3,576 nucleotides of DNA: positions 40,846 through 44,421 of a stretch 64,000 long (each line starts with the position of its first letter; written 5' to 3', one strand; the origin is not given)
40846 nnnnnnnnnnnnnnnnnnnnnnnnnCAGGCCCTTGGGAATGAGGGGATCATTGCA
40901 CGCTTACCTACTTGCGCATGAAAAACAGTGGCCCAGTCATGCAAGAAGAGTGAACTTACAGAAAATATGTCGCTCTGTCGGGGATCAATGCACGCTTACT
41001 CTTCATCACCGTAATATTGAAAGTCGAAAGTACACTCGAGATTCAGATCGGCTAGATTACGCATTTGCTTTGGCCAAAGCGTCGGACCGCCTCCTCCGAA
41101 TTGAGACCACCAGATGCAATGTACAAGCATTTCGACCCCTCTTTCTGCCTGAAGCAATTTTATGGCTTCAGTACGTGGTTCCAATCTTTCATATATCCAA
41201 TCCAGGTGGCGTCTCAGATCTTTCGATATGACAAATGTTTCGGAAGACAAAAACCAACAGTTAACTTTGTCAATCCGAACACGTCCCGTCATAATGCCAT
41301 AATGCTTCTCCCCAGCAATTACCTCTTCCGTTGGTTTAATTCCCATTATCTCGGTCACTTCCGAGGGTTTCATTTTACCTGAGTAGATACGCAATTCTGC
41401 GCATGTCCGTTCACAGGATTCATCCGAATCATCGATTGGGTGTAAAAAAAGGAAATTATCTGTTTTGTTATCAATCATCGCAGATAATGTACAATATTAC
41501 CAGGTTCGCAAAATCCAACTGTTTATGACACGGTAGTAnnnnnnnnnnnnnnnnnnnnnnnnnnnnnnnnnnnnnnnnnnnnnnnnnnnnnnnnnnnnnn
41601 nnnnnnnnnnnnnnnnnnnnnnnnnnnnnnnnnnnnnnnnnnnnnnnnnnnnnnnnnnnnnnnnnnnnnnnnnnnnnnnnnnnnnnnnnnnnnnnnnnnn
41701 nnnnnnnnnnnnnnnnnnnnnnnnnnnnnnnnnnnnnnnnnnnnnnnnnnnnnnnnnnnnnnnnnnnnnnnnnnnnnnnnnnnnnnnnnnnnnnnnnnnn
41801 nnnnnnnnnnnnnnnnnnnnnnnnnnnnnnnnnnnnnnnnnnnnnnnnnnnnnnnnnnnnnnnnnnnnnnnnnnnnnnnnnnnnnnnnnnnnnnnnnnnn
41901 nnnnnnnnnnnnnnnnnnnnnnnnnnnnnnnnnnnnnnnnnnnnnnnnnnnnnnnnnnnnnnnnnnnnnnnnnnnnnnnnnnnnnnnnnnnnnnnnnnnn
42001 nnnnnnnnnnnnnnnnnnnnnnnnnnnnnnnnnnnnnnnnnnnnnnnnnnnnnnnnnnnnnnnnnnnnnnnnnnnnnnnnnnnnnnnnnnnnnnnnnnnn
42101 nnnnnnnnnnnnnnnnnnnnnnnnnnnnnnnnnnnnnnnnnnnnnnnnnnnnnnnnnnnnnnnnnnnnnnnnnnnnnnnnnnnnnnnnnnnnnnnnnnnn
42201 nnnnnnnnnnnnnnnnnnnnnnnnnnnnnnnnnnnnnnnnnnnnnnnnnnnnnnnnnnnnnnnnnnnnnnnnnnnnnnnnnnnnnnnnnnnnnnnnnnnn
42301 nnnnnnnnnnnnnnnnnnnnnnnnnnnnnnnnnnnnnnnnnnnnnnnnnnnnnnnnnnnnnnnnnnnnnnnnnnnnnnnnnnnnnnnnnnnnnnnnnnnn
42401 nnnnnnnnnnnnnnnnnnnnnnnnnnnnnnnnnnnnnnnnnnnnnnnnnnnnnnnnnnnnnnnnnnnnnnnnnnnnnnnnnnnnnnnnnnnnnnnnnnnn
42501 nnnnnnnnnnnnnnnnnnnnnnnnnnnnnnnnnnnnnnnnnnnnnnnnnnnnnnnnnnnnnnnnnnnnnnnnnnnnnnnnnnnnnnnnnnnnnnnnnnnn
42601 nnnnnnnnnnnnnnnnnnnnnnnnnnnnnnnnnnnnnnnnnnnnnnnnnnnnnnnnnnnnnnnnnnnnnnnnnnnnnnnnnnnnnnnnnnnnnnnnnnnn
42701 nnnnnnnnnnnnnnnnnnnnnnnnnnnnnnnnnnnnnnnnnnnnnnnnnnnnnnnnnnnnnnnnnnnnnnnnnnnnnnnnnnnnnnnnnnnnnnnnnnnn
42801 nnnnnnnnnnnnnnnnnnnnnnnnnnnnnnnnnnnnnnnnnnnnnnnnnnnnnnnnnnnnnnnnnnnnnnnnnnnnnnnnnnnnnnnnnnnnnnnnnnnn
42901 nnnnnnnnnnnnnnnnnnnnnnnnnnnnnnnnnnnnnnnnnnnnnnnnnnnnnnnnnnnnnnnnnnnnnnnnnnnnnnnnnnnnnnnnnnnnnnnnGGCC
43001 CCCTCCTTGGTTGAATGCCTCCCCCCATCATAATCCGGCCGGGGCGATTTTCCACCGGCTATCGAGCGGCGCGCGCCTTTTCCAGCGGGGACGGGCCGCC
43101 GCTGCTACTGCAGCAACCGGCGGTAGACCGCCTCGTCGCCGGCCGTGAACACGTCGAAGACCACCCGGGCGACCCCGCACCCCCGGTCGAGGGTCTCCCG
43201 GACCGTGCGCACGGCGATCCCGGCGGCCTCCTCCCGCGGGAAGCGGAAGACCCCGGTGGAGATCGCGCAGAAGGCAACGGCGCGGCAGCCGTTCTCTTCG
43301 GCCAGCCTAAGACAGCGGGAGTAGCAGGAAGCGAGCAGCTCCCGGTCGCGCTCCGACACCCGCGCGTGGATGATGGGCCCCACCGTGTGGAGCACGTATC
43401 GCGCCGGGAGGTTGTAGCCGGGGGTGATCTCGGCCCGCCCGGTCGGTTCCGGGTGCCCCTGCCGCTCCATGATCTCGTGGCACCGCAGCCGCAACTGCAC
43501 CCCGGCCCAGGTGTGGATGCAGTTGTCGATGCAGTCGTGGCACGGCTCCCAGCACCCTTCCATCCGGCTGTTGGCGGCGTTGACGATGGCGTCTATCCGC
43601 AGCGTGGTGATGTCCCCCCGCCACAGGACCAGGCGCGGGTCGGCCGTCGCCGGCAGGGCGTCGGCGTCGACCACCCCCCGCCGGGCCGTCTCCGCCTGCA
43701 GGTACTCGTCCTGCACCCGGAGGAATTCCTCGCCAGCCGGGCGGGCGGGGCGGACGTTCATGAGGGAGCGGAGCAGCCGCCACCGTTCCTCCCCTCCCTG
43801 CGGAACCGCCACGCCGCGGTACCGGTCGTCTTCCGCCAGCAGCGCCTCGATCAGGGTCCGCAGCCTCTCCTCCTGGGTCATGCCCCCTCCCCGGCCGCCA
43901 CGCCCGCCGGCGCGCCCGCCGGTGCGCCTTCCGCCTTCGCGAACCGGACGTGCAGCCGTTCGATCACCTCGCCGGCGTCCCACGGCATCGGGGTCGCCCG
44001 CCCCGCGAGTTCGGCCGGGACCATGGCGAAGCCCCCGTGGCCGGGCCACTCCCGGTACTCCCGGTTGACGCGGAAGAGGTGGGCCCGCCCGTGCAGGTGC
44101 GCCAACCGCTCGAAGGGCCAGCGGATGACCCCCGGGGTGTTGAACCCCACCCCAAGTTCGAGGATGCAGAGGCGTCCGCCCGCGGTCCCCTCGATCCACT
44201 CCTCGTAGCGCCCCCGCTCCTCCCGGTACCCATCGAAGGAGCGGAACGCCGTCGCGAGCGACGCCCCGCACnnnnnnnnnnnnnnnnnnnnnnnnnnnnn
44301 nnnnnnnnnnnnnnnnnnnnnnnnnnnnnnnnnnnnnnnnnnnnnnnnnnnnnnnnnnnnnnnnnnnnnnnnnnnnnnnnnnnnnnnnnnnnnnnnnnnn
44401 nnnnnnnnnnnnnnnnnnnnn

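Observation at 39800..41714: Low-GC insert flanked by 168-bp direct repeats of an aldehyde dehydrogenase 3' end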

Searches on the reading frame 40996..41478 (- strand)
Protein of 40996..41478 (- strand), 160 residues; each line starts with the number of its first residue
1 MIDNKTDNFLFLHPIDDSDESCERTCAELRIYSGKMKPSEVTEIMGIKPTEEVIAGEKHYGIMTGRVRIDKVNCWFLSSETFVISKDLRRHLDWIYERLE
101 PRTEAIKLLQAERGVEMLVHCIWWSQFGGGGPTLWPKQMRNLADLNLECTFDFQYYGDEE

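Call 5: search_protein_families(library=pfam, proteins=[window:40996-41478:-], max_evalue=0.01)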
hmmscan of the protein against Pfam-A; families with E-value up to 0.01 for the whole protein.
window:40996-41478:- (160 aa): 1 family
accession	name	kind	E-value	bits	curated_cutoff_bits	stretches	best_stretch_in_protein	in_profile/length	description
PF14106.11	DUF4279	-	3.7e-18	66.3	25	1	33-151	2-116/116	Domain of unknown function (DUF4279)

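Call 10: find_encoding_contigs(protein=window:40996-41478:-, flank=10000, max_places=10)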
Protein window:40996-41478:- (160 aa): 8 contigs read that carry it; 8 places shown.
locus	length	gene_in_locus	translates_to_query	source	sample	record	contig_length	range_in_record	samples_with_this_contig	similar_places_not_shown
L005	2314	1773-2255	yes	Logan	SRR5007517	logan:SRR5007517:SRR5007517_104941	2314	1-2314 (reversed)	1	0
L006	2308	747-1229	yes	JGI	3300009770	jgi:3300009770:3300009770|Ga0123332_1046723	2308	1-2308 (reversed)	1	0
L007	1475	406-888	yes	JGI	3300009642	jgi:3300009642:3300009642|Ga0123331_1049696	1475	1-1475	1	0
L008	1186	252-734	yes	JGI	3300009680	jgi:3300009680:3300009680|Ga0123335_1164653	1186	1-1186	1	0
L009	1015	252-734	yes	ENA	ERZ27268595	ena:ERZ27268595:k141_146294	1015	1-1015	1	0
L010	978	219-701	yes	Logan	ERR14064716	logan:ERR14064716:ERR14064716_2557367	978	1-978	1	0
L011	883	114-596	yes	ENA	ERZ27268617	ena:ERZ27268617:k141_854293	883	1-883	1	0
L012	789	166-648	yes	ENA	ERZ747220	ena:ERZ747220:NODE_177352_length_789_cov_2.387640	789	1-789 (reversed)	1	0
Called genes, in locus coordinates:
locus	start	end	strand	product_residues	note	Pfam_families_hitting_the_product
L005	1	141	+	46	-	?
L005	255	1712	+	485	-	PF00171:Aldedh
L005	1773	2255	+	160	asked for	PF14106:DUF4279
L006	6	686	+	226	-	PF00171:Aldedh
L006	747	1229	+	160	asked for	PF14106:DUF4279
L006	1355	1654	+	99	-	PF00171:Aldedh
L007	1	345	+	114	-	?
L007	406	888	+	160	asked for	PF14106:DUF4279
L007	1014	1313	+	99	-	PF00171:Aldedh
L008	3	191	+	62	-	?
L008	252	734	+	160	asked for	PF14106:DUF4279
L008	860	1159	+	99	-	PF00171:Aldedh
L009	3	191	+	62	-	?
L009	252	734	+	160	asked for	PF14106:DUF4279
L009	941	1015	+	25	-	?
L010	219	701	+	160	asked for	PF14106:DUF4279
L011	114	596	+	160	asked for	PF14106:DUF4279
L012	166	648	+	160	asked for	PF14106:DUF4279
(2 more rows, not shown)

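Call 26: search_protein_families(library=padloc, proteins=[window:40996-41478:-], max_evalue=0.01)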
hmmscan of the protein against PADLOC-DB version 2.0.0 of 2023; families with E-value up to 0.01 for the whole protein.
window:40996-41478:- (160 aa): 0 families

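Call 46: find_homologous_proteins(query=window:40996-41478:-)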
Query window:40996-41478:- (160 aa): 186 proteins with E <= 0.001 among 193 candidates; the best 120 are listed.
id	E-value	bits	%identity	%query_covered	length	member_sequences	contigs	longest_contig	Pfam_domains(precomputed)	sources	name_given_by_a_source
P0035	1.2e-107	375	100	100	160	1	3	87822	PF14106.13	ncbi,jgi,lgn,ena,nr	ncbi:MAG: DUF4279 domain-containing protein [Acidobacteria bacterium]|nr:DUF4279 domain-containing p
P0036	6.2e-75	269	73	100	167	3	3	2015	PF14106.13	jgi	-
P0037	1.5e-74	267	71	100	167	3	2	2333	PF14106.13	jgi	jgi:hypothetical protein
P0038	1.6e-65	238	63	100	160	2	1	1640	PF14106.13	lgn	-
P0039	3.3e-54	201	58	98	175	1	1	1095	PF14106.13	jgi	jgi:hypothetical protein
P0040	5.6e-52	194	57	98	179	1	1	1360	PF14106.13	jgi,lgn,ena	-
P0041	1.2e-51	193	58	91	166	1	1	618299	PF14106.13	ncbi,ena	-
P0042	1.7e-51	192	57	93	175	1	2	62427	PF14106.13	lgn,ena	-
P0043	4.4e-51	191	53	99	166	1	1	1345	PF14106.13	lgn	-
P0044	9.2e-51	190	55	92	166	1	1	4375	PF14106.13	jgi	jgi:Domain of unknown function (DUF4279)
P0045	1.1e-50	190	57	92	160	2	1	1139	PF14106.13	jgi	-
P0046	1.1e-50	190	58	91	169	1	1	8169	PF14106.13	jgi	jgi:hypothetical protein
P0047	1.3e-50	190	54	99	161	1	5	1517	PF14106.13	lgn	-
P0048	1.3e-50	190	53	98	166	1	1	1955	PF14106.13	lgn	-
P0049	1.3e-50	190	60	92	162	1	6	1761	PF14106.13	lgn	-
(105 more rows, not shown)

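Call 47: find_encoding_contigs(protein=P0037, flank=5000, max_places=4)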
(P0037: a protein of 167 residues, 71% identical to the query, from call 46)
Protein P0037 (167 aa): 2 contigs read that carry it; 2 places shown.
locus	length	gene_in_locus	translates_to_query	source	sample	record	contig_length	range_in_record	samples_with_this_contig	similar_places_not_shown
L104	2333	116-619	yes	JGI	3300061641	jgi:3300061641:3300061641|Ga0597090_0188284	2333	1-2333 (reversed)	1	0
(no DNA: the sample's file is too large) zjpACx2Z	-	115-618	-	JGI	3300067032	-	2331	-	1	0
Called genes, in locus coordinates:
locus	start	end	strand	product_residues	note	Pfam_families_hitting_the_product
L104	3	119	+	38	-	?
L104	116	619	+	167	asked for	PF14106:DUF4279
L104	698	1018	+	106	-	-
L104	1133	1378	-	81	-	-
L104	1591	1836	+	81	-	PF19891:DUF6364 (weak)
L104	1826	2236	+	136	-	PF01850:PIN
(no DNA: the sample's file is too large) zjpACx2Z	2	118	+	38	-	?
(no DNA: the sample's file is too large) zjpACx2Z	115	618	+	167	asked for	PF14106:DUF4279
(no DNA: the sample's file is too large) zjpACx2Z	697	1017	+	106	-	-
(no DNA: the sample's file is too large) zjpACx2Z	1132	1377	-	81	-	-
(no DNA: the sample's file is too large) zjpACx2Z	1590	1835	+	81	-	PF19891:DUF6364 (weak)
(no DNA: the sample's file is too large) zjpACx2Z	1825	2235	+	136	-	PF01850:PIN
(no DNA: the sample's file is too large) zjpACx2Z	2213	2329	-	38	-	?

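Call 48: search_protein_families(library=ncbifam, proteins=[window:40996-41478:-], max_evalue=0.01)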
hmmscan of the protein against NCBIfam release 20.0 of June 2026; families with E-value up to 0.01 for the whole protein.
window:40996-41478:- (160 aa): 0 families

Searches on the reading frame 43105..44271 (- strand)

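Call 5: search_protein_families(library=pfam, proteins=[window:43105-44271:-], max_evalue=0.01)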
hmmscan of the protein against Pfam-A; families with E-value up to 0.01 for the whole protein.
window:43105-44271:- (388 aa): 1 family
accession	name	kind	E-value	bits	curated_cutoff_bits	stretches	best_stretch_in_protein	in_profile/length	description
PF01661.27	Macro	-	2.2e-37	128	22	1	230-353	1-118/118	Macro domain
